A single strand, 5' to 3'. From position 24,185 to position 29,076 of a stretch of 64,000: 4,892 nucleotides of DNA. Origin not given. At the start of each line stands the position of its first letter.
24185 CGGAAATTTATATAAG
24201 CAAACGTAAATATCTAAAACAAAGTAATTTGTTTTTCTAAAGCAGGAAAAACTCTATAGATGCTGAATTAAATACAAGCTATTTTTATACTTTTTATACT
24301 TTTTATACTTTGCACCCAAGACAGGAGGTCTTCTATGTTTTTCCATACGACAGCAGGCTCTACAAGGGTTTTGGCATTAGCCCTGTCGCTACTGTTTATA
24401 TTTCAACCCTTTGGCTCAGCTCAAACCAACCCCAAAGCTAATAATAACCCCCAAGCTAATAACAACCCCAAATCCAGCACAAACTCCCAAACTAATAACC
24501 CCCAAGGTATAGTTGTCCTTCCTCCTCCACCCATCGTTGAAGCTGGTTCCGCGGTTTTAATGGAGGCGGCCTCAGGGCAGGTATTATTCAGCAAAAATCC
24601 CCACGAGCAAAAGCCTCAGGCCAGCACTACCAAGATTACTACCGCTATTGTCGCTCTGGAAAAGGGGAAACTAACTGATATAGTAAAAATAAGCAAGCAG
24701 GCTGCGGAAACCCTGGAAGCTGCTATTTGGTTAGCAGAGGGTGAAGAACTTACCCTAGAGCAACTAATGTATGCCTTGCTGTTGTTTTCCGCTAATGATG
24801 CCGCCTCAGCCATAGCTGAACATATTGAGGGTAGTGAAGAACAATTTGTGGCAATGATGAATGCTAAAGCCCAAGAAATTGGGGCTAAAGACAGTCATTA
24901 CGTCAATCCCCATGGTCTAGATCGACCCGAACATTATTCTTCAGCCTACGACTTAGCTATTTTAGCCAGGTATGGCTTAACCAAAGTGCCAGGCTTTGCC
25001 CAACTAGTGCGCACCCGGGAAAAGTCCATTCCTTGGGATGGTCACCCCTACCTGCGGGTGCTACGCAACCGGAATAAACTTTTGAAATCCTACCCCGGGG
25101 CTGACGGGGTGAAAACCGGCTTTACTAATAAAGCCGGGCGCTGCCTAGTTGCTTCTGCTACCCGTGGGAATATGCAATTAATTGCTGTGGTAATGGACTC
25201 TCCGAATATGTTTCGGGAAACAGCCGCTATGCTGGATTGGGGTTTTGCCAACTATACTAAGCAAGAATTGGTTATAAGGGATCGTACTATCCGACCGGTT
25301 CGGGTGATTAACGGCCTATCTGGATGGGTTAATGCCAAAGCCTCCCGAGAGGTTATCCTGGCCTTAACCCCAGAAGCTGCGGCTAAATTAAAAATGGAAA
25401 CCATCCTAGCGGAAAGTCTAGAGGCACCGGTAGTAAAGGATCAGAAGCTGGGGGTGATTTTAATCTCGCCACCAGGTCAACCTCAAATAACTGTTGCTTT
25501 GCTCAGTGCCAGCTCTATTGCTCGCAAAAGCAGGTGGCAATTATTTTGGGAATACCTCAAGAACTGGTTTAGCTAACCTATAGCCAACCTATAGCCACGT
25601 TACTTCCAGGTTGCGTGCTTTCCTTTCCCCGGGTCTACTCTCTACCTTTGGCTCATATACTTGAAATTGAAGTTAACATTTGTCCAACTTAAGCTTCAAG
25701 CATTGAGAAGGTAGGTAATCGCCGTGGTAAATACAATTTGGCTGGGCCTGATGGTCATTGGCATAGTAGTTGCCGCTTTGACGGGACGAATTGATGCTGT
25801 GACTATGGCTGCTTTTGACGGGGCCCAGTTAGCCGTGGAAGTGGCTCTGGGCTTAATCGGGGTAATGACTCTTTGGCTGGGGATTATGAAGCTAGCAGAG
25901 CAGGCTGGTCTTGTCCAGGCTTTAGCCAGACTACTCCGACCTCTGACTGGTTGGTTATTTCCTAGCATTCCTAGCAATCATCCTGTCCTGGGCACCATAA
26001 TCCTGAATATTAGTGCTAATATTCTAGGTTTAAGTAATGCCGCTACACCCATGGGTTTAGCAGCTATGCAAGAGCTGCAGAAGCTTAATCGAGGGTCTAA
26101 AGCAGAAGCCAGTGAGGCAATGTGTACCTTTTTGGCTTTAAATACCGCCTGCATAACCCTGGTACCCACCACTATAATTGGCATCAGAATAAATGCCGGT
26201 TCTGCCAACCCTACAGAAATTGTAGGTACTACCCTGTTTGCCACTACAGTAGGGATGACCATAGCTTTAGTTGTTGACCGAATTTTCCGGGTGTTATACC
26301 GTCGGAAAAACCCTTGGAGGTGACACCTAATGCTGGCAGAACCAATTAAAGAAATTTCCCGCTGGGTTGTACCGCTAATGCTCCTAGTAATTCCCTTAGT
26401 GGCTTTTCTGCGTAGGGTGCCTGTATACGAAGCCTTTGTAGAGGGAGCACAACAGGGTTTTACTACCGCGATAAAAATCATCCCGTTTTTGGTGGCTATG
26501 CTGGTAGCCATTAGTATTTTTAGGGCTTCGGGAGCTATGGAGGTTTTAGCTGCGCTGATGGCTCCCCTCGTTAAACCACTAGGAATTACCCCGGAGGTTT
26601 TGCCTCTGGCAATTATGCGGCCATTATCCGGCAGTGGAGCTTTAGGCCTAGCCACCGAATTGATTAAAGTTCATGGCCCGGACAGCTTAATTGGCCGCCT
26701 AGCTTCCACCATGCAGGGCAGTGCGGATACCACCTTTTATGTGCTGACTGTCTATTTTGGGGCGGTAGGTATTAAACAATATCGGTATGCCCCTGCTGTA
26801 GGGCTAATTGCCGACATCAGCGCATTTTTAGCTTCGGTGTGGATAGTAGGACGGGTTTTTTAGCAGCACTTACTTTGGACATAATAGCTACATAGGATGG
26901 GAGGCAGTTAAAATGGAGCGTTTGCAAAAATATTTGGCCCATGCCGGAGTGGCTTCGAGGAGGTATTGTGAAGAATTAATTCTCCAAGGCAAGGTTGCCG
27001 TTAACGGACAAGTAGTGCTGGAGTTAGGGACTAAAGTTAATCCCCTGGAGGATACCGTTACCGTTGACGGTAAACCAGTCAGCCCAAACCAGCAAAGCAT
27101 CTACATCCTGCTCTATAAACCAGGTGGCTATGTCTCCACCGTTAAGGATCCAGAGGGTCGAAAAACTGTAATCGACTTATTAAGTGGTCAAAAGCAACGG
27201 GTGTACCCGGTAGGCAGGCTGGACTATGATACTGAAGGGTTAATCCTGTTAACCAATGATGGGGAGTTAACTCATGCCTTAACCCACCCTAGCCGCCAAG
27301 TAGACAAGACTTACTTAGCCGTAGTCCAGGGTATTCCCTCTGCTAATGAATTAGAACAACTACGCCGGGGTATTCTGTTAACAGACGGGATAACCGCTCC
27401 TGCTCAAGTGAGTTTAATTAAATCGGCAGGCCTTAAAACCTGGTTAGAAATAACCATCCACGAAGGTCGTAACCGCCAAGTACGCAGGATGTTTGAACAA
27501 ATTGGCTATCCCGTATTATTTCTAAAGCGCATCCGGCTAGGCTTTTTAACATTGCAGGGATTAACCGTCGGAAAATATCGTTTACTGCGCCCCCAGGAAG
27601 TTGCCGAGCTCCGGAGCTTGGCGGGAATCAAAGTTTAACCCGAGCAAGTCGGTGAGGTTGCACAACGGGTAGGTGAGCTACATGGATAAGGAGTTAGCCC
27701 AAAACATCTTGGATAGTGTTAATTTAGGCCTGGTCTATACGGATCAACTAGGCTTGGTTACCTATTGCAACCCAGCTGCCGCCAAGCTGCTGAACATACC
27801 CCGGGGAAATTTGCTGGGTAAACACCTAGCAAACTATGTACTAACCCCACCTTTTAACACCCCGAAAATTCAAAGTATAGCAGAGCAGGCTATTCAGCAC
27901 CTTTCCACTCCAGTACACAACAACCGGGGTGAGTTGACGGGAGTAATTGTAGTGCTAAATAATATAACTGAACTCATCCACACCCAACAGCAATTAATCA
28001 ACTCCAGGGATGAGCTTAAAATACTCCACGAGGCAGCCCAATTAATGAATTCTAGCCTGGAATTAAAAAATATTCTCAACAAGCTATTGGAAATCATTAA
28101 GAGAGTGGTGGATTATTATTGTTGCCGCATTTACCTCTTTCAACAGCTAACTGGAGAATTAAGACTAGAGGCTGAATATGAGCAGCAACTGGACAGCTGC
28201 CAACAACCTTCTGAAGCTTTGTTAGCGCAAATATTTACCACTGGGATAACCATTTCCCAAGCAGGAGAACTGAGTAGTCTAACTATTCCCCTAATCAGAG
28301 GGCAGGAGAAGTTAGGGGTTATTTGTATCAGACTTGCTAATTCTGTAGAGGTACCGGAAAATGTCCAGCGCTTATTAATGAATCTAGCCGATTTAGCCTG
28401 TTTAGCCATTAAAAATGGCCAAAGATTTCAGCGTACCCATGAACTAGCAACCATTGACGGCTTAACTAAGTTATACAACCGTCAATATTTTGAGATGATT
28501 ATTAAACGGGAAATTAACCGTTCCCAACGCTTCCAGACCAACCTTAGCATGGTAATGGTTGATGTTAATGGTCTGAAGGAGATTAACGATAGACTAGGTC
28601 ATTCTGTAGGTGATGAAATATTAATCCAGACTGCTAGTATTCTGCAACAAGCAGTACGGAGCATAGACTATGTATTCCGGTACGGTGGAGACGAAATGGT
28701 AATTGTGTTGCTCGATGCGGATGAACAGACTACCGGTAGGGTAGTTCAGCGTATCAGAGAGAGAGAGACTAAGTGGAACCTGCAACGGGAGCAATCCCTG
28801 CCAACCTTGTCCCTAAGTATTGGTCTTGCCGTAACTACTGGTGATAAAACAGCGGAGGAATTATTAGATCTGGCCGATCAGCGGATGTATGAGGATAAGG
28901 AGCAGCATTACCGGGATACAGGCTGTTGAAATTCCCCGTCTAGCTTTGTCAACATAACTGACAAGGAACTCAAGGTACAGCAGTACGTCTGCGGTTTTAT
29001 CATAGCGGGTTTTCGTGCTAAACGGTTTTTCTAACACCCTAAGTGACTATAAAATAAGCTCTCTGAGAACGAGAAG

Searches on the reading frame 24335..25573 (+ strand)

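Call 42: search_protein_families(library=ncbifam, proteins=[window:24335-25573:+], max_evalue=0.00001)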
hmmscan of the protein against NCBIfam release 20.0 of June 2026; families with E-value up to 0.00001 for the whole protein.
window:24335-25573:+ (413 aa): 7 families
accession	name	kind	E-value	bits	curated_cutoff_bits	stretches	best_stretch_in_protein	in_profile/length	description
NF008489.0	PRK11397.1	equivalog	6.9e-55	186.4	610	1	56-409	23-386/389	serine-type D-Ala-D-Ala carboxypeptidase DacD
NF038273.1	strep_PBP3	exception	1.7e-42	145.9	490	1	68-411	26-406/407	D-alanyl-D-alanine carboxypeptidase PBP3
NF007445.0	PRK10001.1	equivalog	1.7e-41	142.4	765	1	65-376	34-355/400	serine-type D-Ala-D-Ala carboxypeptidase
NF008059.0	PRK10793.1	equivalog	1e-40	139.7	694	1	61-377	37-363/403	D-alanyl-D-alanine carboxypeptidase DacA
NF008668.0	PRK11669.1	equivalog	5.3e-35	121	294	1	67-290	40-264/316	D-alanyl-D-alanine endopeptidase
NF038258.2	PBP4_Staph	exception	7.5e-24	84.2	500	1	74-293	44-283/366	penicillin-binding protein PBP4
NF000471.1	vanY_of_D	exception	1.3e-23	83.8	625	1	69-291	98-337/354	transpeptidase-like D-Ala-D-Ala carboxypeptidase VanY-D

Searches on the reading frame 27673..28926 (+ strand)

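Call 42: search_protein_families(library=ncbifam, proteins=[window:27673-28926:+], max_evalue=0.00001)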
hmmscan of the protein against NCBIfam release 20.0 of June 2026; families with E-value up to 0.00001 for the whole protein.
window:27673-28926:+ (418 aa): 23 families
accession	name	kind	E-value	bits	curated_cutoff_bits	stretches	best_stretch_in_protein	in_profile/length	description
TIGR00254.1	GGDEF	domain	1.4e-43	148.5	37.4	1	257-411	3-159/168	diguanylate cyclase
NF007135.0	PRK09581.1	equivalog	8.4e-39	133.6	474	1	251-411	284-447/457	PleD family two-component system response regulator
NF051473.1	DigCycDgcsShew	equivalog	2.3e-38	132.2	400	1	230-411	106-283/291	diguanylate cyclase DgcS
NF007423.1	PRK09966.1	equivalog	4.4e-37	127.9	325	1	257-409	237-390/390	diguanylate cyclase DgcN/YfiN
NF038266.1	diguan_SiaD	equivalog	1.8e-35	122.5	290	1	254-411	89-247/252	biofilm regulation diguanylate cyclase SiaD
NF041606.1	dguan_cyc_DgcA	equivalog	1e-32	113.4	370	1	202-411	123-331/340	diguanylate cyclase DgcA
NF007380.0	PRK09894.1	equivalog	2.9e-31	108.9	256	1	257-410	127-278/296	diguanylate cyclase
NF047654.1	DiguCycDgcRLepto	equivalog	2.9e-31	108.5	500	1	253-411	127-288/295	diguanylate cyclase DgcR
NF040885.1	diguan_DgcJ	equivalog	1.3e-29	103.3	500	1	261-413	343-490/493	diguanylate cyclase DgcJ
NF007298.0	PRK09776.1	equivalog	3.7e-25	88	1135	1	258-410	683-836/1111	diguanylate cyclase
NF007599.0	PRK10245.1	equivalog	1.1e-24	86.6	402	1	245-410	196-361/371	diguanylate cyclase AdrA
NF011955.1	PRK15426.1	equivalog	3.6e-23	81.5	408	1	259-411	398-553/564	cellulose biosynthesis regulator diguanylate cyclase DgcQ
NF008467.0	PRK11359.1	equivalog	8.8e-21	73.6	857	1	78-406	228-518/800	oxygen-sensing cyclic-di-GMP phosphodiesterase DosP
NF045675.1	PhdiestaseDibA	equivalog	2.9e-20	72.1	980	1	245-411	191-356/623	phosphodiesterase DibA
NF047872.1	GGDEF_GdpS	equivalog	4.9e-18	65.4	400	1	253-411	181-342/355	GGDEF domain-containing protein GdpS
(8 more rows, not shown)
